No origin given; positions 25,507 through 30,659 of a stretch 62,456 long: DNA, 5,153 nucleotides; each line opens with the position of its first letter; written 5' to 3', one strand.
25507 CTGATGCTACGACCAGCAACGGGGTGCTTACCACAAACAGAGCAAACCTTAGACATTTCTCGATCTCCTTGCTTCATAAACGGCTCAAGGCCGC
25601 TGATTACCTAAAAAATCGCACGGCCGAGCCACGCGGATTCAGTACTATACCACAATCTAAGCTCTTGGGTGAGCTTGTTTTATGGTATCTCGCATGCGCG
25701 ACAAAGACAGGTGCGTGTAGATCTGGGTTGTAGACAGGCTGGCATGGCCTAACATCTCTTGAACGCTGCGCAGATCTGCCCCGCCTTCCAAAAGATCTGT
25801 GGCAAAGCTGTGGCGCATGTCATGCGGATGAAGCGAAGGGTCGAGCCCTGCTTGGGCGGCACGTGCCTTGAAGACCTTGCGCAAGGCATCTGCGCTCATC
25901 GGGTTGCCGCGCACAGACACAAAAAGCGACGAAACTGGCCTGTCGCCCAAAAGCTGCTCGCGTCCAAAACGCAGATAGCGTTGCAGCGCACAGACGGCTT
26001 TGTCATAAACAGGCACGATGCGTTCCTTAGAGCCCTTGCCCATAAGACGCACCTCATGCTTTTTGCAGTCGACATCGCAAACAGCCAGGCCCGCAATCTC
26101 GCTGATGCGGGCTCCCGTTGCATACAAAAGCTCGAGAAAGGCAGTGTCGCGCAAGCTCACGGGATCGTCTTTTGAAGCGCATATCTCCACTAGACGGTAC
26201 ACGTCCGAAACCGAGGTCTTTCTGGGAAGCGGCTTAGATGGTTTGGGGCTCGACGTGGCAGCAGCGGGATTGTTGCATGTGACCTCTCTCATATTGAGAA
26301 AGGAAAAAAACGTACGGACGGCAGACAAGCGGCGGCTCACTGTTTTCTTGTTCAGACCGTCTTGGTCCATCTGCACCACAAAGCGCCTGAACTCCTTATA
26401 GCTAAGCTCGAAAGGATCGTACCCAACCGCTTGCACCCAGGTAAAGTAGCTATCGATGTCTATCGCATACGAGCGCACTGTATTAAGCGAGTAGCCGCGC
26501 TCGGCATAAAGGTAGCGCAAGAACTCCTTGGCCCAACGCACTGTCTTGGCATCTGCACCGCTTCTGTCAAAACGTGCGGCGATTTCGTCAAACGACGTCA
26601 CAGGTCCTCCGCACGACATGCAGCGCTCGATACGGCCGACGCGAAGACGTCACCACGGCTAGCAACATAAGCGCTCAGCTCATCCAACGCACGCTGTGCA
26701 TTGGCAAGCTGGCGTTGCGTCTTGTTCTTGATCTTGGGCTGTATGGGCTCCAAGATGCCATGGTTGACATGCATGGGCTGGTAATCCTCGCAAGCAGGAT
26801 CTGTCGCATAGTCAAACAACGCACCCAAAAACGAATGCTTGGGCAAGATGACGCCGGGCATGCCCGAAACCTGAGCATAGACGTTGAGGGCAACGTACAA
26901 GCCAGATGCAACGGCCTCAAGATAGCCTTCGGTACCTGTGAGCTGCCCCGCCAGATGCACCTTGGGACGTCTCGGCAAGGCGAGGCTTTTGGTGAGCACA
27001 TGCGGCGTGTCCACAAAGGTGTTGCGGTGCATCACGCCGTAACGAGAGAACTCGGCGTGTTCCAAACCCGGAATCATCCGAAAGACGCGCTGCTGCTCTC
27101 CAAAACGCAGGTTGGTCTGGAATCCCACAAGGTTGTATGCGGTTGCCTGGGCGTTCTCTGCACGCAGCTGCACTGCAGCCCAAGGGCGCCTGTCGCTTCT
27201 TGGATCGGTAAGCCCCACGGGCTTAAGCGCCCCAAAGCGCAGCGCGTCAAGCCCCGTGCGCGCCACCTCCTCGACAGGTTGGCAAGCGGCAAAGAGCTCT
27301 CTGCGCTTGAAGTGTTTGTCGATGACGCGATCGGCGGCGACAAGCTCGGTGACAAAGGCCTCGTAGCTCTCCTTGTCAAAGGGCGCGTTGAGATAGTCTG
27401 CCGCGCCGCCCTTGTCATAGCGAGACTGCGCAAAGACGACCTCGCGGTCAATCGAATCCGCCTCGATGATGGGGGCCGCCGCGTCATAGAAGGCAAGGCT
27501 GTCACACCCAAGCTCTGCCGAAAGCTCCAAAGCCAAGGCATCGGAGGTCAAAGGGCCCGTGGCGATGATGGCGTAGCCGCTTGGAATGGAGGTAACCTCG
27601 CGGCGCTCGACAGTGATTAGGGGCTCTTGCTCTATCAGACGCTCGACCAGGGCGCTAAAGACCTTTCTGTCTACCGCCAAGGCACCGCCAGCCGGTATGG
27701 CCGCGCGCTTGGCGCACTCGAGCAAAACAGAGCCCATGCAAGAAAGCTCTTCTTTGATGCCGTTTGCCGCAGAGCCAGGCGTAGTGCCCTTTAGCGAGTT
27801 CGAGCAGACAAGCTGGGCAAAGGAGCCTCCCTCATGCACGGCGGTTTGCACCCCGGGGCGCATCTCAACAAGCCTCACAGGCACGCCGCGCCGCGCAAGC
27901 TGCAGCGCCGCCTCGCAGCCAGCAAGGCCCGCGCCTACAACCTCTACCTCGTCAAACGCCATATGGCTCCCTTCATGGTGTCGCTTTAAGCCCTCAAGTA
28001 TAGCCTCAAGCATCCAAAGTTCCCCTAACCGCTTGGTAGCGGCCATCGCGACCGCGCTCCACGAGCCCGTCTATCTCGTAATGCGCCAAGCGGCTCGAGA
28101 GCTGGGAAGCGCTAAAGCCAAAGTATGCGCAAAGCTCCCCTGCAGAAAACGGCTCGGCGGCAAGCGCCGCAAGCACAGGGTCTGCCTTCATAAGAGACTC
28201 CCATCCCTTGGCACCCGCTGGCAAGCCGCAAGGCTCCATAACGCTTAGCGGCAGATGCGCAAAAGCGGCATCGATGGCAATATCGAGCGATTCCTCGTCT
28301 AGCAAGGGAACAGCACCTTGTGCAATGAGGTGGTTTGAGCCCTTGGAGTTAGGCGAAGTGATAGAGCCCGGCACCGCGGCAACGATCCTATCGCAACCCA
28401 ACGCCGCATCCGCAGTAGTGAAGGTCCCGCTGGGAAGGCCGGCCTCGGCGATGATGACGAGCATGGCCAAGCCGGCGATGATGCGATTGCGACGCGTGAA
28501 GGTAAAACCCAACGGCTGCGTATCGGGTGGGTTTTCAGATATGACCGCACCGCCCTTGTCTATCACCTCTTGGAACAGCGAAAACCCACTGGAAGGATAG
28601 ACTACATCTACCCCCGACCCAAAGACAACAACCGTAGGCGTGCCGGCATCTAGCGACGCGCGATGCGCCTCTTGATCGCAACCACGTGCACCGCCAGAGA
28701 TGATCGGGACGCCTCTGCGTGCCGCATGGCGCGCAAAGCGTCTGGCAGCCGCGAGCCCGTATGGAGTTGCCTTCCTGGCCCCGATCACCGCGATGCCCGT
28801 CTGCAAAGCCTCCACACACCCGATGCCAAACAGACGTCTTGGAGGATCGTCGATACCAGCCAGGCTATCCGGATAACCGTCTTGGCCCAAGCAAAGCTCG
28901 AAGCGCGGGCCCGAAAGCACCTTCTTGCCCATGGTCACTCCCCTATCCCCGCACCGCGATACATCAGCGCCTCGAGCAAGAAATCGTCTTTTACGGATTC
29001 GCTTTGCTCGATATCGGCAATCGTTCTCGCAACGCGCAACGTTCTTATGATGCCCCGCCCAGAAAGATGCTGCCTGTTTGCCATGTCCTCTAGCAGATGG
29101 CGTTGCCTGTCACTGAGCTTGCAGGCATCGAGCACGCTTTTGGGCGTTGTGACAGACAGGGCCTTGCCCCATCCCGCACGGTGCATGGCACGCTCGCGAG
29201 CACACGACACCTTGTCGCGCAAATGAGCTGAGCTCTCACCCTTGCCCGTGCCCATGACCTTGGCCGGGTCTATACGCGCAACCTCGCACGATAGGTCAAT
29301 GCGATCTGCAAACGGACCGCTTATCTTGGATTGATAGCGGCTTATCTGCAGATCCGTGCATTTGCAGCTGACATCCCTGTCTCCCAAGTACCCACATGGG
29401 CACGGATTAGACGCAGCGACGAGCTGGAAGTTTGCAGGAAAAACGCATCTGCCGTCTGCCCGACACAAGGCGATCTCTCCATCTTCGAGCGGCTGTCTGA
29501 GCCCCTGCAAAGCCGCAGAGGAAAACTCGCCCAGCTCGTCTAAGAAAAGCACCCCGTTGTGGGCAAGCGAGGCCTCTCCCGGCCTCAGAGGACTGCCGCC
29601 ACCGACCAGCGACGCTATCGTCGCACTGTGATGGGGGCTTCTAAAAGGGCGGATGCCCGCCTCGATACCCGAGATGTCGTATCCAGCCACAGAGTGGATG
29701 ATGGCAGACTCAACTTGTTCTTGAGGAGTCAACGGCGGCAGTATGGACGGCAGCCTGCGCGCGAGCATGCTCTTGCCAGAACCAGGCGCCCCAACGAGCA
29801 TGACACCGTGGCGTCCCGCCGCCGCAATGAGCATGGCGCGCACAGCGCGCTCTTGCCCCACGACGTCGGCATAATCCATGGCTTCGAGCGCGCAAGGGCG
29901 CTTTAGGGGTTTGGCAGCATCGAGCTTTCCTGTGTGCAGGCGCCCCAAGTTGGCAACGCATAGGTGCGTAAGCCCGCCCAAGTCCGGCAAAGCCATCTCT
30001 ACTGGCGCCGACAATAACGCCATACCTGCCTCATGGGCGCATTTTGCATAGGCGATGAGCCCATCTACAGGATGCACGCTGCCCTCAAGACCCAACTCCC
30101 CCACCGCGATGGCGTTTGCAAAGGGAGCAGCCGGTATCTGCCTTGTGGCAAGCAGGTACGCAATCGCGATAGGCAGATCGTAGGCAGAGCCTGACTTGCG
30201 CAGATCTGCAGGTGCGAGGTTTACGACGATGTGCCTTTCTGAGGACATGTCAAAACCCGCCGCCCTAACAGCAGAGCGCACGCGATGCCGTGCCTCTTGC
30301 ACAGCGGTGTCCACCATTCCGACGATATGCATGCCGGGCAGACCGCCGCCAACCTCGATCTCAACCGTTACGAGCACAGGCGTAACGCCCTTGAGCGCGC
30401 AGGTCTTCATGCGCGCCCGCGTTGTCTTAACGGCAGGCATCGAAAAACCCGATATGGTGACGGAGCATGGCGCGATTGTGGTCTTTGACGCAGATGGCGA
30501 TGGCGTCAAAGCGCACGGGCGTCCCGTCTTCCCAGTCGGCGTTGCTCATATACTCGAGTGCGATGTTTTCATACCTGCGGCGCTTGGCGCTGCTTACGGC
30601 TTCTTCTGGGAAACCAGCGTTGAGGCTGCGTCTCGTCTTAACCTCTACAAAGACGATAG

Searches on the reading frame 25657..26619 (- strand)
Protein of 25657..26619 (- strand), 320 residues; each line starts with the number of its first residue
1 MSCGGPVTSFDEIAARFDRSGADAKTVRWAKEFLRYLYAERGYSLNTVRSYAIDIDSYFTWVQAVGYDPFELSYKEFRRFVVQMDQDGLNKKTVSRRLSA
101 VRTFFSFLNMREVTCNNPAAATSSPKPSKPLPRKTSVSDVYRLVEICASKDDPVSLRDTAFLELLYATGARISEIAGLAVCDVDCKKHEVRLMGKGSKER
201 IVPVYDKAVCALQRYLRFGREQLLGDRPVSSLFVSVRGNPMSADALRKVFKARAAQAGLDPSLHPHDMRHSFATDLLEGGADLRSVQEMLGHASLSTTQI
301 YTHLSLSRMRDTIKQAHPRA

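Call 22: search_protein_families(library=pfam, proteins=[window:25657-26619:-], max_evalue=0.00001)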
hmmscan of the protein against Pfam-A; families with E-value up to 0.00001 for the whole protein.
window:25657-26619:- (320 aa): 2 families
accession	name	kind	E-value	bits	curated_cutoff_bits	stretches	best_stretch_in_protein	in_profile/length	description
PF00589.27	Phage_integrase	-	2.5e-46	158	27.1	1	139-305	7-169/172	Phage integrase family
PF02899.23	Phage_int_SAM_1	-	1.2e-17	64.3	22.3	1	31-109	2-80/83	Phage integrase, N-terminal SAM-like domain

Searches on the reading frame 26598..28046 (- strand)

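Call 22: search_protein_families(library=pfam, proteins=[window:26598-28046:-], max_evalue=0.00001)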
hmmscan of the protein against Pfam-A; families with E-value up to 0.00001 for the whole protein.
window:26598-28046:- (482 aa): 2 families
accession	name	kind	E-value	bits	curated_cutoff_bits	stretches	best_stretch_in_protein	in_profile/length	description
PF01134.28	GIDA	-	9.2e-86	288.8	22.1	1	34-396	2-390/391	Glucose inhibited division protein A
PF00890.30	FAD_binding_2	-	5.7e-06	26.2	20.4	0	36-76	4-46/414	FAD binding domain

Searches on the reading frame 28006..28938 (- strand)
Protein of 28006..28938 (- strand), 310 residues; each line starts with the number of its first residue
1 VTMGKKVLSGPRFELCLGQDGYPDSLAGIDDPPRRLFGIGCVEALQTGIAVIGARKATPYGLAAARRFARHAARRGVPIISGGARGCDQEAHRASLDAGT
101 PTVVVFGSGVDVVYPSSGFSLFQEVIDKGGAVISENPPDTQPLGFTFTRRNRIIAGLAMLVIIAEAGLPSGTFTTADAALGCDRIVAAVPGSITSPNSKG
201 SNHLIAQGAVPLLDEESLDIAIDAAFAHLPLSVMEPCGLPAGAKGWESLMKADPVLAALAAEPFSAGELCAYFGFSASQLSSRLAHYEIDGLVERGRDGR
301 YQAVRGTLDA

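Call 22: search_protein_families(library=pfam, proteins=[window:28006-28938:-], max_evalue=0.00001)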
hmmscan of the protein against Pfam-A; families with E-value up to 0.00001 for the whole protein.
window:28006-28938:- (310 aa): 3 families
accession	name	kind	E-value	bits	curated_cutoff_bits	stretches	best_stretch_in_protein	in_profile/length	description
PF02481.21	DNA_processg_A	-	1.2e-60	204.8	29.6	1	16-212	11-210/212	DNA recombination-mediator protein A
PF17782.7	DprA_WH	-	1e-06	29.1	22.9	1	252-297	14-59/61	DprA winged helix domain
PF12802.13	MarR_2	-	1.1e-06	29.1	27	1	255-299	10-56/61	MarR family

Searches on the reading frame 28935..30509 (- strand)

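Call 22: search_protein_families(library=pfam, proteins=[window:28935-30509:-], max_evalue=0.00001)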
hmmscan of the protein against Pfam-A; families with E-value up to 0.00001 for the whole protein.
window:28935-30509:- (524 aa): 4 families
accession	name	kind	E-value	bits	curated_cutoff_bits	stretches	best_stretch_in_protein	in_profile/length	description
PF01078.27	Mg_chelatase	-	2.9e-84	282.1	20.3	1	212-415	1-204/207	Magnesium chelatase, subunit ChlI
PF13541.12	ChlI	-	1.3e-34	119.2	27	1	49-165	1-114/121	Subunit ChlI of Mg-chelatase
PF13335.12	Mg_chelatase_C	-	1e-20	74.5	26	1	424-518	1-94/94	Magnesium chelatase, subunit ChlI C-terminal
PF07728.20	AAA_5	-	4.7e-10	40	22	1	235-371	1-125/139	AAA domain (dynein-related subfamily)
